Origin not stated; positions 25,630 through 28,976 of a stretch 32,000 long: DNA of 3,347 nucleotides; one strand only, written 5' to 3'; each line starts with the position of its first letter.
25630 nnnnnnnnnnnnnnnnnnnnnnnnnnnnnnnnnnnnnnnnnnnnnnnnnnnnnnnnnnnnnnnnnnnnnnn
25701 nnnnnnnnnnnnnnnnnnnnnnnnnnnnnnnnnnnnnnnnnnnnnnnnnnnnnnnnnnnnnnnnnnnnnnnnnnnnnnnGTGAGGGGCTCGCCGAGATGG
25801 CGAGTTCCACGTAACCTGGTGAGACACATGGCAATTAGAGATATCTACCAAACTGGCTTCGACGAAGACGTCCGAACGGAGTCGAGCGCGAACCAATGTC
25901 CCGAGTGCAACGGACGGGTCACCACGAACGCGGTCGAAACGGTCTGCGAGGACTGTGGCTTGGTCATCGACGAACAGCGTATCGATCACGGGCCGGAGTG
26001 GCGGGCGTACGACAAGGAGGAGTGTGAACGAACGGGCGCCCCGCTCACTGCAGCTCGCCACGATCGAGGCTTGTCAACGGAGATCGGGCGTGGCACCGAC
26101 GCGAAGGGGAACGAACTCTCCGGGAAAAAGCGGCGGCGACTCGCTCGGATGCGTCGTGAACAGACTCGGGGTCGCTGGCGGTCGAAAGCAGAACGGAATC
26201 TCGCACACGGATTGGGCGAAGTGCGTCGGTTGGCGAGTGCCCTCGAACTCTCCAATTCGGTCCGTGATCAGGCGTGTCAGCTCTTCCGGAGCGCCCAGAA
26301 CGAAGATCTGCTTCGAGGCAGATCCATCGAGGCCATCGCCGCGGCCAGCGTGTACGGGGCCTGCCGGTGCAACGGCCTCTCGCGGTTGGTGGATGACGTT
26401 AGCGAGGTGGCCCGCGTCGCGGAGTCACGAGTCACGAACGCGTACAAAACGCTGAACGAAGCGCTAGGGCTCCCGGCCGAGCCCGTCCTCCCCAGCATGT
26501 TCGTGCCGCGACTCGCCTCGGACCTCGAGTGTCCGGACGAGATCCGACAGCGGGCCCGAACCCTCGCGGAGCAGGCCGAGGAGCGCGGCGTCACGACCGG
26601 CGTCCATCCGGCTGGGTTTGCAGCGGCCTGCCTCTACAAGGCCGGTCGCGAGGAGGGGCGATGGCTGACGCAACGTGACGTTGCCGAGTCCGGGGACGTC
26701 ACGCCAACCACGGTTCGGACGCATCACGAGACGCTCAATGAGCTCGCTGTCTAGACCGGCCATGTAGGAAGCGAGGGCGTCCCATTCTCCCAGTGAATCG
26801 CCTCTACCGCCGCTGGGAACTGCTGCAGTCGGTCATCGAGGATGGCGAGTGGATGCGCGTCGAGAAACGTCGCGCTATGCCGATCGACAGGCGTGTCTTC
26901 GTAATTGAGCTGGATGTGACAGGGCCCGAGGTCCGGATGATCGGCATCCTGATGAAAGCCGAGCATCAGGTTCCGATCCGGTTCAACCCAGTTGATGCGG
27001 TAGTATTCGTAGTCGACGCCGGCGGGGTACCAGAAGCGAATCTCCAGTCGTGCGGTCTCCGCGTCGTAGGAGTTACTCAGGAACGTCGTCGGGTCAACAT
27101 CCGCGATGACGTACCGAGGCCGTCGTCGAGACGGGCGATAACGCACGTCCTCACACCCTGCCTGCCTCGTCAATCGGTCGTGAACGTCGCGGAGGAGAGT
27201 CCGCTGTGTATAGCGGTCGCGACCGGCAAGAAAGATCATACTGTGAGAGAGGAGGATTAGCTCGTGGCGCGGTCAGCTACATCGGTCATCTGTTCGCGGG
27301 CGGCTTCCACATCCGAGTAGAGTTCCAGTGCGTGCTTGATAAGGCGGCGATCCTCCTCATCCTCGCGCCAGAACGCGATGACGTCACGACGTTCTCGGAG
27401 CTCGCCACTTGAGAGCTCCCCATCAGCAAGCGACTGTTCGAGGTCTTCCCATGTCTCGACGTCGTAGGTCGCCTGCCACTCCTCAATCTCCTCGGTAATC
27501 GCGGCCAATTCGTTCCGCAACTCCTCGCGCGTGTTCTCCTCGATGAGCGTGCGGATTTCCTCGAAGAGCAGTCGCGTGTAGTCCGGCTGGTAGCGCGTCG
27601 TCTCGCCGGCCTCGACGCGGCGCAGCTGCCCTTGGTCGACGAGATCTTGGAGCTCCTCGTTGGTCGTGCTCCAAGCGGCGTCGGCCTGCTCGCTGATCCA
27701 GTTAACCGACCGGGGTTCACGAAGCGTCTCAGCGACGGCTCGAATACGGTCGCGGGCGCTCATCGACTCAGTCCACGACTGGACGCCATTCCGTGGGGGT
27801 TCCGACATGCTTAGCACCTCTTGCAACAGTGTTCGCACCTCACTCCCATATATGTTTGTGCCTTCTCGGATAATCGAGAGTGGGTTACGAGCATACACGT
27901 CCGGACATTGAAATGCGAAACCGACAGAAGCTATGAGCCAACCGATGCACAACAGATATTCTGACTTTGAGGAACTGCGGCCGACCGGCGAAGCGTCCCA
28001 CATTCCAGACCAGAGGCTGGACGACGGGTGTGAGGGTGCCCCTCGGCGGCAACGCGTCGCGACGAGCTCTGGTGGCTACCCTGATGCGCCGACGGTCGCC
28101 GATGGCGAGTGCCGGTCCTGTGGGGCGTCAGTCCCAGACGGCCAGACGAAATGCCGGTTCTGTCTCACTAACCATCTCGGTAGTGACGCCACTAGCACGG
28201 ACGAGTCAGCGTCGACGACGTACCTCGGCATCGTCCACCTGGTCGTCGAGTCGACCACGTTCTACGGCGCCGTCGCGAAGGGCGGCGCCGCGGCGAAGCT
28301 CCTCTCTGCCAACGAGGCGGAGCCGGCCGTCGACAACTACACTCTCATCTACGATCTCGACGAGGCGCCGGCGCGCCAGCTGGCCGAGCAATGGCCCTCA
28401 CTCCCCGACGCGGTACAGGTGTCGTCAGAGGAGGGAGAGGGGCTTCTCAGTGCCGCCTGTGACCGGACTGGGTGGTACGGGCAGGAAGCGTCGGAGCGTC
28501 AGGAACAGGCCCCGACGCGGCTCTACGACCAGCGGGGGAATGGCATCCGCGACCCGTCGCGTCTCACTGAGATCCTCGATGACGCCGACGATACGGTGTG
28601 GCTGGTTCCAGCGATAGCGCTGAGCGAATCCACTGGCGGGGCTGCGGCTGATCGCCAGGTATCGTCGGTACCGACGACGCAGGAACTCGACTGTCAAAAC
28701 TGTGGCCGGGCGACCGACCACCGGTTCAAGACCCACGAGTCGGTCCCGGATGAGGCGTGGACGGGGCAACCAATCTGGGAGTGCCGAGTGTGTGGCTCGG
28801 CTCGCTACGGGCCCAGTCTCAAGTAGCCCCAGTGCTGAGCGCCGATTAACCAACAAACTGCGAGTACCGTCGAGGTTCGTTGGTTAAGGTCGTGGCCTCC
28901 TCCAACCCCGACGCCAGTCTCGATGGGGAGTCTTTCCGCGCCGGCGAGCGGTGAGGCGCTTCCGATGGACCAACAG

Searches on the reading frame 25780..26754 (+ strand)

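Call 3: search_protein_families(library=pfam, proteins=[window:25780-26754:+], max_evalue=0.1)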
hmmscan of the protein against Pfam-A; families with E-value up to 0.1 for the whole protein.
window:25780-26754:+ (324 aa): 5 families
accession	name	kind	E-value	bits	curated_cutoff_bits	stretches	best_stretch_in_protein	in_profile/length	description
PF00382.24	TFIIB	-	6.7e-36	122.6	23.6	2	139-227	3-91/92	Transcription factor TFIIB repeat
PF08271.17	Zn_Ribbon_TF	-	2e-14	53.3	29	1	39-76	2-42/43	TFIIB zinc-binding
PF18912.6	DZR_2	-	0.037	14.3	27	1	34-66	18-49/56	Double zinc ribbon domain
PF01857.25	RB_B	-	0.039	14.3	26.9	1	147-201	16-72/144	Retinoblastoma-associated protein B domain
PF12773.13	DZR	-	0.05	14.2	27.3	0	33-64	8-35/45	Double zinc ribbon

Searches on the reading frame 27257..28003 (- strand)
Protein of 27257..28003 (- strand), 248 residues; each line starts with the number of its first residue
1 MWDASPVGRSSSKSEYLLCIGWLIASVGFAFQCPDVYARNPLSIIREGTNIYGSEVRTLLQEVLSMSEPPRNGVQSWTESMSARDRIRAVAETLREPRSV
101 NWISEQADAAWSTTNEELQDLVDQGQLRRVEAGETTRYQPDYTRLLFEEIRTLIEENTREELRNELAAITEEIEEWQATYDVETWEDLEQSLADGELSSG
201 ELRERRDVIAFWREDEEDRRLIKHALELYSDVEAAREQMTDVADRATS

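Call 3: search_protein_families(library=pfam, proteins=[window:27257-28003:-], max_evalue=0.1)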
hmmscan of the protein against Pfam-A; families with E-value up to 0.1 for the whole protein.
window:27257-28003:- (248 aa): 3 families
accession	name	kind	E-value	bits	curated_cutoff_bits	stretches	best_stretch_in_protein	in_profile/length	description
PF24033.1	DUF7342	-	9.5e-52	175.4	31.6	1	81-230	1-149/150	Family of unknown function (DUF7342)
PF22181.1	TarS_linker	-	0.006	17.4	27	1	118-170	29-81/100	Glycosyl transferase TarS linker domain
PF19903.4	DUF6376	-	0.07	13.9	27.3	0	154-193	28-67/116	Family of unknown function (DUF6376)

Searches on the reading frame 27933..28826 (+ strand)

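Call 16: search_protein_families(library=pfam, proteins=[window:27933-28826:+], max_evalue=0.01)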
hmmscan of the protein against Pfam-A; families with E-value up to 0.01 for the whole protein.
window:27933-28826:+ (297 aa): 1 family
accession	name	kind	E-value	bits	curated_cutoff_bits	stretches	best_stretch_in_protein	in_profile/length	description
PF17032.10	Zn_ribbon_15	-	0.008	17.4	28.9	0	57-77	52-72/73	zinc-ribbon family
